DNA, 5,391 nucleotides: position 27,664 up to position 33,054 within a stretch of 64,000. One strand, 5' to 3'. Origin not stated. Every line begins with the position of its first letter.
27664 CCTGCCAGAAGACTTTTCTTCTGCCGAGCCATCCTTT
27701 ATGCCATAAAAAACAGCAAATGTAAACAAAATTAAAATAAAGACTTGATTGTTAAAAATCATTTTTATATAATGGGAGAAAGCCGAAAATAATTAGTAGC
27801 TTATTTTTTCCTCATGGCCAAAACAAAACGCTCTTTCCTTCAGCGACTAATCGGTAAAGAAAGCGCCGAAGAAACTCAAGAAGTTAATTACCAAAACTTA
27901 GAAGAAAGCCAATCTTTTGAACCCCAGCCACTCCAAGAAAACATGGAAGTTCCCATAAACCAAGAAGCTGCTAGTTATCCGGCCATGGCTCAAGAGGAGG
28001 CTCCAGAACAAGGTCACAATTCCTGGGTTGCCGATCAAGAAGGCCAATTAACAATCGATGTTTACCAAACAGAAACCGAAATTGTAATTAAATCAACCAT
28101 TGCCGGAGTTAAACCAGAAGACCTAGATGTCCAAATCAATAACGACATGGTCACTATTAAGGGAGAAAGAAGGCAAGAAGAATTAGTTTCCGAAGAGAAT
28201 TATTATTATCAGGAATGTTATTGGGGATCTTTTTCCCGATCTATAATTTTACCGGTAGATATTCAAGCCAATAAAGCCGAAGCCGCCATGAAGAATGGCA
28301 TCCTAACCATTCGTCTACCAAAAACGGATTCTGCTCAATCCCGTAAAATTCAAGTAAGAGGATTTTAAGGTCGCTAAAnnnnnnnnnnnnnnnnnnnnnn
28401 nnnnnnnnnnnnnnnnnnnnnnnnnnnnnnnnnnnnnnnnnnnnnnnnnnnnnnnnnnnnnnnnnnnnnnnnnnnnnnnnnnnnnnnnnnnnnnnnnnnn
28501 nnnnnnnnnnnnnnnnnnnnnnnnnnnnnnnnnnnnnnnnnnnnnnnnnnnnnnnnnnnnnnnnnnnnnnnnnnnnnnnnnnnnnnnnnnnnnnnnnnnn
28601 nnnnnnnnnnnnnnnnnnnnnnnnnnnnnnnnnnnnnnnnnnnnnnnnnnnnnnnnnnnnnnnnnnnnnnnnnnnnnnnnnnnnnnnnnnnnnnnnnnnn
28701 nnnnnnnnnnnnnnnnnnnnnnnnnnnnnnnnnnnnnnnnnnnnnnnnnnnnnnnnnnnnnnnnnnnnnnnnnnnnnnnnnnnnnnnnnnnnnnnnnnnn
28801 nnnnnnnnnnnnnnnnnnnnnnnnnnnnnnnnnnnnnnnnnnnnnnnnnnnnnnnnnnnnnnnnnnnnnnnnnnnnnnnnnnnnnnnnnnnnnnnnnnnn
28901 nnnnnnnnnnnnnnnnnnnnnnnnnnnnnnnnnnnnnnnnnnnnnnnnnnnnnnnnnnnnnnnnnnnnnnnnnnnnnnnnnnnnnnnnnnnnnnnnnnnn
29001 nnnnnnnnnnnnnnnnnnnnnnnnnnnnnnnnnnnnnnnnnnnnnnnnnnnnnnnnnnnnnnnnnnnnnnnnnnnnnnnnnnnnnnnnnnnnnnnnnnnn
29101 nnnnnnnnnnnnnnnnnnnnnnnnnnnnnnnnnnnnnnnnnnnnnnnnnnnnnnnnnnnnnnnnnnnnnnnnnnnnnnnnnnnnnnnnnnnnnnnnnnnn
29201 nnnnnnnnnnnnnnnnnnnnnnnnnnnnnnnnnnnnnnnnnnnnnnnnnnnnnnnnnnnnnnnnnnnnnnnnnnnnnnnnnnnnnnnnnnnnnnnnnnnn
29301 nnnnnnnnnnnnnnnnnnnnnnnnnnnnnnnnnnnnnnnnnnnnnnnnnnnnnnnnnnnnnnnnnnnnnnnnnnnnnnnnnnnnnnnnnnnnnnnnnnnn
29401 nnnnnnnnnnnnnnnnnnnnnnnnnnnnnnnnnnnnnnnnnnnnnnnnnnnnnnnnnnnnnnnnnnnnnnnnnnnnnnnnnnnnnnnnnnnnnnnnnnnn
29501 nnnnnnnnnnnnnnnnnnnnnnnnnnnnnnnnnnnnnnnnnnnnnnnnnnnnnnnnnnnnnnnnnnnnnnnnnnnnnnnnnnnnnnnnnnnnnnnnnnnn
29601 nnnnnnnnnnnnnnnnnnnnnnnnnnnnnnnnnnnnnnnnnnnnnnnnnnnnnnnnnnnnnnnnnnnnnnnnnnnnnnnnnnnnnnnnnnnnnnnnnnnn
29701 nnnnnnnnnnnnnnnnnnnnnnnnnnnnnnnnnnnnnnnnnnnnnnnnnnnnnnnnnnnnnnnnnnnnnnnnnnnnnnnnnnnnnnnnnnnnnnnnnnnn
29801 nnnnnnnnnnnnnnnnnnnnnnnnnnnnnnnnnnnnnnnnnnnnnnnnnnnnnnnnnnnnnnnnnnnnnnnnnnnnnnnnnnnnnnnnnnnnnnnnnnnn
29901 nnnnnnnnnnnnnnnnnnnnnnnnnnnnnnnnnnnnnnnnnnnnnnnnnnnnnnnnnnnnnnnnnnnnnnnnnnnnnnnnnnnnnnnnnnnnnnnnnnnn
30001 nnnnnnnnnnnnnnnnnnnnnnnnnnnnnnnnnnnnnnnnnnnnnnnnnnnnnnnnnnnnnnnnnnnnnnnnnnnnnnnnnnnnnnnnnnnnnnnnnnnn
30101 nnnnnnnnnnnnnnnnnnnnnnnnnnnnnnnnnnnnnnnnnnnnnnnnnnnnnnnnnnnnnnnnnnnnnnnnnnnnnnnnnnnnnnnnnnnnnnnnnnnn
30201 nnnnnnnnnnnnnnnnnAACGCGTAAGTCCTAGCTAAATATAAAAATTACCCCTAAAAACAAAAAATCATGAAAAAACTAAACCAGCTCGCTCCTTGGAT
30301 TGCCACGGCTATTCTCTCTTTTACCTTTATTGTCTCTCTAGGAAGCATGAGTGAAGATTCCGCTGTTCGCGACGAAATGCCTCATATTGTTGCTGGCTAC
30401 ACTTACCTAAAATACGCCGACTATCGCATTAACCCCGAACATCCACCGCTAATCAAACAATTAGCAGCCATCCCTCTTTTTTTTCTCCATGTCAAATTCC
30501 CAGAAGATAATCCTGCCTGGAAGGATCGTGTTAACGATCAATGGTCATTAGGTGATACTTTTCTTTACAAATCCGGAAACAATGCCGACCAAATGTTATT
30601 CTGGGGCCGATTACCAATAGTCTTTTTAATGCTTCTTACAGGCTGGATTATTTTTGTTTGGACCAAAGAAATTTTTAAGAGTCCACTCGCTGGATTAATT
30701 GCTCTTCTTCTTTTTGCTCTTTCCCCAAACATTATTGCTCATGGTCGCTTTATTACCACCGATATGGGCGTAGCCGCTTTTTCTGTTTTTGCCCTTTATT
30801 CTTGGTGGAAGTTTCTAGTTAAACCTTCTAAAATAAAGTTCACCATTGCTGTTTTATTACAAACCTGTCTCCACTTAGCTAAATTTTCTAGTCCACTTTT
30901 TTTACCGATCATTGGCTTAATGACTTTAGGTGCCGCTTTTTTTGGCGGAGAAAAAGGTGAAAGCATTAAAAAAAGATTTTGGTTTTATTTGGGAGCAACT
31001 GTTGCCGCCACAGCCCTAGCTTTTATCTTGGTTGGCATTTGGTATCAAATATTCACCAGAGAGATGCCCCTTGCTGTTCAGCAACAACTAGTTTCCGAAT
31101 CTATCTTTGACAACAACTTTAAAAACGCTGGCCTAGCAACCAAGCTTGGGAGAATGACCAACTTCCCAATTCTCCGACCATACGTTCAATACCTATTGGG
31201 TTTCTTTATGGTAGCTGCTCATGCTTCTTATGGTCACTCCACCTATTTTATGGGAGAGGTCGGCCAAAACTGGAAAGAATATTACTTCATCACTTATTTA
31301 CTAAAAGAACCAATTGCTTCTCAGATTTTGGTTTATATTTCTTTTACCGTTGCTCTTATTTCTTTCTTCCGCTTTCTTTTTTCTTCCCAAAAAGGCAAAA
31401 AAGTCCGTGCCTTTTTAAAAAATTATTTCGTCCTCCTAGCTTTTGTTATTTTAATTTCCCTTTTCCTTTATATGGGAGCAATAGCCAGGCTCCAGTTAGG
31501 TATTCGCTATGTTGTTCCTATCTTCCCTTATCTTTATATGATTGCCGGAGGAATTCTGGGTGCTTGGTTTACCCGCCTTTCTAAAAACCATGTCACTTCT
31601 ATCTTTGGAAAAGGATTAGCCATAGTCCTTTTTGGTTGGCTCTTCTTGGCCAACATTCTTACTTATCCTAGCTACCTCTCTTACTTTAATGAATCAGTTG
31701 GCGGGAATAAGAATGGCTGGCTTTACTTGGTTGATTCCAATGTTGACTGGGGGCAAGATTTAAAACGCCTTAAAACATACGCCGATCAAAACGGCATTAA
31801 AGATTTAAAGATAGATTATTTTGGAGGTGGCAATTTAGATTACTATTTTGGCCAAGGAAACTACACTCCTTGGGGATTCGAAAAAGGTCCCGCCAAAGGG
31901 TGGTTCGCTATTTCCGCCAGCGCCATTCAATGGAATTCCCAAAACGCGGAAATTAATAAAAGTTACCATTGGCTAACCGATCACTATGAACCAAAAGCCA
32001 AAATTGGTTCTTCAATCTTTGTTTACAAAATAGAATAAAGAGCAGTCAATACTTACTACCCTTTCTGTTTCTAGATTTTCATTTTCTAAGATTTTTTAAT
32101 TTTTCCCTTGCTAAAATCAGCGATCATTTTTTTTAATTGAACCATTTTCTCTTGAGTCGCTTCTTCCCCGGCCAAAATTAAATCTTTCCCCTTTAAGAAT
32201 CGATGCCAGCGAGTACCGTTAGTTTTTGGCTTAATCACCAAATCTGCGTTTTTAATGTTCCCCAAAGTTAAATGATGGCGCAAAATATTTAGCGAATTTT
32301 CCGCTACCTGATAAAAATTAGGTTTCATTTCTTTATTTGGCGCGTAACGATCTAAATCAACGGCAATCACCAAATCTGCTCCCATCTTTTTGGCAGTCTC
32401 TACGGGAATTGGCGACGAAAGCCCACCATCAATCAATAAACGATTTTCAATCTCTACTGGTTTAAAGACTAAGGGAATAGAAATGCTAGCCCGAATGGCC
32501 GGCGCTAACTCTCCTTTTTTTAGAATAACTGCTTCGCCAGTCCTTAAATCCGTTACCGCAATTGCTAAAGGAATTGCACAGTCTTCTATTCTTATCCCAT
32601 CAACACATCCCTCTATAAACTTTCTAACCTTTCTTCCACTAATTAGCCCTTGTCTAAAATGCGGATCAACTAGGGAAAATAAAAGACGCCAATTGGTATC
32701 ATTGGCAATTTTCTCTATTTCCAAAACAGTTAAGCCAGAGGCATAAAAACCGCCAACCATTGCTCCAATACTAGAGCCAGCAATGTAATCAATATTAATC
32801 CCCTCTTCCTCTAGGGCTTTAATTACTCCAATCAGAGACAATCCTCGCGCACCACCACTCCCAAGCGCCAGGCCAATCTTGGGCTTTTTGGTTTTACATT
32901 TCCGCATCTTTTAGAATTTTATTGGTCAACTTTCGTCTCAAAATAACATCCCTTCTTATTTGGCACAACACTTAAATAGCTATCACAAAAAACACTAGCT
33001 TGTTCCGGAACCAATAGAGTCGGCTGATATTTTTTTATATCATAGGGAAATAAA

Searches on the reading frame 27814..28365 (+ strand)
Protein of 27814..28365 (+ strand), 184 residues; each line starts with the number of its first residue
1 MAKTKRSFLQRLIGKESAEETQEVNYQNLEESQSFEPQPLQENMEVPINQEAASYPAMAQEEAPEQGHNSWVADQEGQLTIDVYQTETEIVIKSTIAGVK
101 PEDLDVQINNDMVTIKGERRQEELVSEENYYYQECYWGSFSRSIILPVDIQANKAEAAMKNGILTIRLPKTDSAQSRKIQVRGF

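Call 43: search_protein_families(library=pfam, proteins=[window:27814-28365:+], max_evalue=0.00001)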
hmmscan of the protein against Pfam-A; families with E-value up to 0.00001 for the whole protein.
window:27814-28365:+ (184 aa): 2 families
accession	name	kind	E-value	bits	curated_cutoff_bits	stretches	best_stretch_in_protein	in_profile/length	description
PF00011.27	HSP20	-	8.2e-22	77.7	20.8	1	83-181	2-101/102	Hsp20/alpha crystallin family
PF17886.7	ArsA_HSP20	-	3.2e-06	27.1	22.5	0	88-167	2-62/63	HSP20-like domain found in ArsA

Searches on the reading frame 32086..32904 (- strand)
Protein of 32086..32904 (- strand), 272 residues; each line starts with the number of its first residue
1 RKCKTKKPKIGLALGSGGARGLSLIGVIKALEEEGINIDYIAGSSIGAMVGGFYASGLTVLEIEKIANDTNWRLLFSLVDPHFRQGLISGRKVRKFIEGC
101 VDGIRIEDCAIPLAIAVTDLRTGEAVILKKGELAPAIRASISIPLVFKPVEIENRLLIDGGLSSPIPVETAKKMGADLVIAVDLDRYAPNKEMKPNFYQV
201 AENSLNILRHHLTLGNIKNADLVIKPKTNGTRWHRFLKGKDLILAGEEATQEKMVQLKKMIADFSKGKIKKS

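Call 44: search_protein_families(library=pfam, proteins=[window:32086-32904:-], max_evalue=0.00001)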
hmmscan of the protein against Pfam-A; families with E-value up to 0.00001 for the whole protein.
window:32086-32904:- (272 aa): 1 family
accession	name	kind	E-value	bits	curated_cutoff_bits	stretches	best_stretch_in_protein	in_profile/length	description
PF01734.28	Patatin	-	2.6e-33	116.3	27.7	1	12-171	1-190/191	Patatin-like phospholipase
